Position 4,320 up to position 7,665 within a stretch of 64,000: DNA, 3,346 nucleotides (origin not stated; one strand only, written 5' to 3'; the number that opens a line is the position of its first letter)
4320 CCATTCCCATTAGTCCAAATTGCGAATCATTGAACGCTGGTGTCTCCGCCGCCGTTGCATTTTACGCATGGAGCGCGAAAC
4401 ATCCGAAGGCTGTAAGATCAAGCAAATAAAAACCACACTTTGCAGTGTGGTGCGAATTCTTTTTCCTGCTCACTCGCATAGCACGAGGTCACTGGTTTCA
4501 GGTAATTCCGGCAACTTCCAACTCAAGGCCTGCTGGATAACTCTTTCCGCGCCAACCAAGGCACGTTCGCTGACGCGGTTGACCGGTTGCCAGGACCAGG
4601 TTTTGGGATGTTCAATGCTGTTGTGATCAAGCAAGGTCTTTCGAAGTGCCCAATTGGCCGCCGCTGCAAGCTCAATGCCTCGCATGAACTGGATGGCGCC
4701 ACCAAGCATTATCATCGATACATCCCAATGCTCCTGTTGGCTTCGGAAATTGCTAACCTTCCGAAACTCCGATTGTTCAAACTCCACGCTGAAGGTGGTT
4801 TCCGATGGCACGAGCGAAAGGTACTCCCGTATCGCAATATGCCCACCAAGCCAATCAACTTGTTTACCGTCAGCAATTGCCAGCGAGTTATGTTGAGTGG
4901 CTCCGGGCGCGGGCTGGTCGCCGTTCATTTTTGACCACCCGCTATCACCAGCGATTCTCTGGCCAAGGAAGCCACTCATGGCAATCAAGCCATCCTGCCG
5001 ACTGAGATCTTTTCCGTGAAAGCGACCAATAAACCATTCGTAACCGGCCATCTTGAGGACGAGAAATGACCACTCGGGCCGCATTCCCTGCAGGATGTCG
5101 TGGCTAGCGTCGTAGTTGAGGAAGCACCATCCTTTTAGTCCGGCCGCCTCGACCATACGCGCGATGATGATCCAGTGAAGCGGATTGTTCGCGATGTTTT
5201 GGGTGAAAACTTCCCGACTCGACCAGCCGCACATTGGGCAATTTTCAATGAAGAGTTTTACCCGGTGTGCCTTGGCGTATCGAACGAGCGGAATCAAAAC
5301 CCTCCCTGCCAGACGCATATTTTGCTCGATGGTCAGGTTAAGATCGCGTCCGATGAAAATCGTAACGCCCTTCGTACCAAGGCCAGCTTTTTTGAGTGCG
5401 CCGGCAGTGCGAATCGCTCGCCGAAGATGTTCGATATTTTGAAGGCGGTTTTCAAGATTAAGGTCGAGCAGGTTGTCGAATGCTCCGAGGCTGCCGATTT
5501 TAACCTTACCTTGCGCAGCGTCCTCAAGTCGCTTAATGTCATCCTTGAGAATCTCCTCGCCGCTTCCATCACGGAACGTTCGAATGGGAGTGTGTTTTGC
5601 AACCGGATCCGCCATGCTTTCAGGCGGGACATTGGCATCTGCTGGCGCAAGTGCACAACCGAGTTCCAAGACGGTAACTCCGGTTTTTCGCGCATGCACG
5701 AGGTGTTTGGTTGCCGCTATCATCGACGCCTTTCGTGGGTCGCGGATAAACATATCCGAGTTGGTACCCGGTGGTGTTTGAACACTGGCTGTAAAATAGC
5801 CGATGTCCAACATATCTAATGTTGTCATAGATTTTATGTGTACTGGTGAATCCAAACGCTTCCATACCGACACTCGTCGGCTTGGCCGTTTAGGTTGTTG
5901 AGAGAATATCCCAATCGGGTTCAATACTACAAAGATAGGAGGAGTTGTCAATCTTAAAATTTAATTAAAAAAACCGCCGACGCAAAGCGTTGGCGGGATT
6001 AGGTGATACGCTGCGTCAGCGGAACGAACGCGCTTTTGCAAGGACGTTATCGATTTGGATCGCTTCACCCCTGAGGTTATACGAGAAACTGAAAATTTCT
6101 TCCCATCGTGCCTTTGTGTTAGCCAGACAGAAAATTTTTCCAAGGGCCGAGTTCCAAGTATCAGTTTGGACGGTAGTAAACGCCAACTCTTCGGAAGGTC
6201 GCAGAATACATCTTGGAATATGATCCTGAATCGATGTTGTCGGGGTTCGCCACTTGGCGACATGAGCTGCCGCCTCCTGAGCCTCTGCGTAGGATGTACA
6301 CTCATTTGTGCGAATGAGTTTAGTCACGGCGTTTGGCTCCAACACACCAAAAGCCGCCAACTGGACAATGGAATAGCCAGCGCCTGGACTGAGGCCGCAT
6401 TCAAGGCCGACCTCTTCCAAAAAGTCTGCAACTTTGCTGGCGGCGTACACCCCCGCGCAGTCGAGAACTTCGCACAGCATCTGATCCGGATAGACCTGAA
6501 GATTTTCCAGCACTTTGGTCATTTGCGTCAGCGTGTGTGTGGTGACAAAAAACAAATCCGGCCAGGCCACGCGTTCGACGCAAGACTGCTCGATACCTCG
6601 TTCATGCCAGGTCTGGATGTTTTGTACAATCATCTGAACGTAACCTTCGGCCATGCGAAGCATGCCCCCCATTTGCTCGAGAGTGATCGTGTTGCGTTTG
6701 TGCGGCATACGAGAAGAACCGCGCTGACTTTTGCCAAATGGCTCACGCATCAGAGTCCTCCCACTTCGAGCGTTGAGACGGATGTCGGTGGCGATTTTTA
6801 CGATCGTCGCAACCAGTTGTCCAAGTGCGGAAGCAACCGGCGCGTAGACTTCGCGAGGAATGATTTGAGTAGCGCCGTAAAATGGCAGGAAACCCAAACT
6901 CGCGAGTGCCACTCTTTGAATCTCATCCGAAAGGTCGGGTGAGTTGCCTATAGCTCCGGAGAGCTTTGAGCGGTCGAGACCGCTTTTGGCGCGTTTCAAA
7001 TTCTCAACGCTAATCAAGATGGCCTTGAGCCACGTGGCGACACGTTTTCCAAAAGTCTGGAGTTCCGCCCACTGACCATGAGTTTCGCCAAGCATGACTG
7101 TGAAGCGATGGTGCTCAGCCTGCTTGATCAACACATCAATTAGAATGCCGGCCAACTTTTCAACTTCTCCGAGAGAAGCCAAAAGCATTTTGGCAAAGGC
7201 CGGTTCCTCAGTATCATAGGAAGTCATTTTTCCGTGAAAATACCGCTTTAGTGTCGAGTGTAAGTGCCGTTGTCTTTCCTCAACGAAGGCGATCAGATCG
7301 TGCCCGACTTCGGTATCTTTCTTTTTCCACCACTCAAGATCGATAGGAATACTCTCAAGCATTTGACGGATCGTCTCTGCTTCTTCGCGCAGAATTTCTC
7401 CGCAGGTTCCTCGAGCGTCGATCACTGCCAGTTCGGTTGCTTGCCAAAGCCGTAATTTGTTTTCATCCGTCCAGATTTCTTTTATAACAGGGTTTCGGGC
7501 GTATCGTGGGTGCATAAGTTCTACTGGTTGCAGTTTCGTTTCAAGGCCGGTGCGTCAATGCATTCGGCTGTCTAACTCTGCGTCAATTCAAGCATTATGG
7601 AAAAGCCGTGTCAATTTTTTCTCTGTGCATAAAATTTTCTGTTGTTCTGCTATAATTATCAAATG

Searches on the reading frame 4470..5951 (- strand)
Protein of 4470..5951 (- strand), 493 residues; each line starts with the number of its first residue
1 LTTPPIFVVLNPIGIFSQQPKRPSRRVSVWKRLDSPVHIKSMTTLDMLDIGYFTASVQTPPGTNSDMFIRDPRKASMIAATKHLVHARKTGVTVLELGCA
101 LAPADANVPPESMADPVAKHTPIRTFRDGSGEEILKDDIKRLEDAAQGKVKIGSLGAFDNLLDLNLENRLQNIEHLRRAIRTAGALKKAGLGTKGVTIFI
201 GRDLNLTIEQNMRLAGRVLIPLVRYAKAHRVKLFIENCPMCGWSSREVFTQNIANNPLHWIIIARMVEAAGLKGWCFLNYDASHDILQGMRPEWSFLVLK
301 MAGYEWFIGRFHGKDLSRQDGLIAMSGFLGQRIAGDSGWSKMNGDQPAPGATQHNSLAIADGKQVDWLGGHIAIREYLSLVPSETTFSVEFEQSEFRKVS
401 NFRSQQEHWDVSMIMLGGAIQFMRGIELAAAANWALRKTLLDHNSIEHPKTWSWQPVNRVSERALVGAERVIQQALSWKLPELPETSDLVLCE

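Call 58: search_protein_families(library=pfam, proteins=[window:4470-5951:-], max_evalue=0.001)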
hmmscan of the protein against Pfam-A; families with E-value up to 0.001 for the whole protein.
window:4470-5951:- (493 aa): 1 family
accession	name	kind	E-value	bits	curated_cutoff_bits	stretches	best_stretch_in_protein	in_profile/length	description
PF01261.30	AP_endonuc_2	-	1.8e-09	38.1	31.1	1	136-316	27-188/249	Xylose isomerase-like TIM barrel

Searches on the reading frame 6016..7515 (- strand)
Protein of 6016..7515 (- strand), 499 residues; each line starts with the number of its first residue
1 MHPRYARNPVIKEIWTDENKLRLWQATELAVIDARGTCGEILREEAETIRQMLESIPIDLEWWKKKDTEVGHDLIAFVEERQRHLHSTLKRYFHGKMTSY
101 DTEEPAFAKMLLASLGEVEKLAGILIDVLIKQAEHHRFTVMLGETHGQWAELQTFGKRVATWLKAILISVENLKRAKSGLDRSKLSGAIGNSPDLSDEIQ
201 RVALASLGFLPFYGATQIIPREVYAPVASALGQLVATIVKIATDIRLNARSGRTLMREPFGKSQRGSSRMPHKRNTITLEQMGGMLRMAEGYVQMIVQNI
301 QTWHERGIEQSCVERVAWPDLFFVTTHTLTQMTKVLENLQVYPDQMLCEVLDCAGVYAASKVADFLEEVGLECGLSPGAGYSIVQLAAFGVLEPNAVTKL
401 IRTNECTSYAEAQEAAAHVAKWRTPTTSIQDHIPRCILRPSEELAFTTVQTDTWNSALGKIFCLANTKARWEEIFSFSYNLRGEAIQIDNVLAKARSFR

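Call 58: search_protein_families(library=pfam, proteins=[window:6016-7515:-], max_evalue=0.001)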
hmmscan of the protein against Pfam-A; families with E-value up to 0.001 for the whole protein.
window:6016-7515:- (499 aa): 1 family
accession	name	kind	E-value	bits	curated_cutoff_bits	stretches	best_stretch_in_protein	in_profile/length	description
PF00206.25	Lyase_1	-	1.4e-26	94.1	27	1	12-287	11-308/312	Lyase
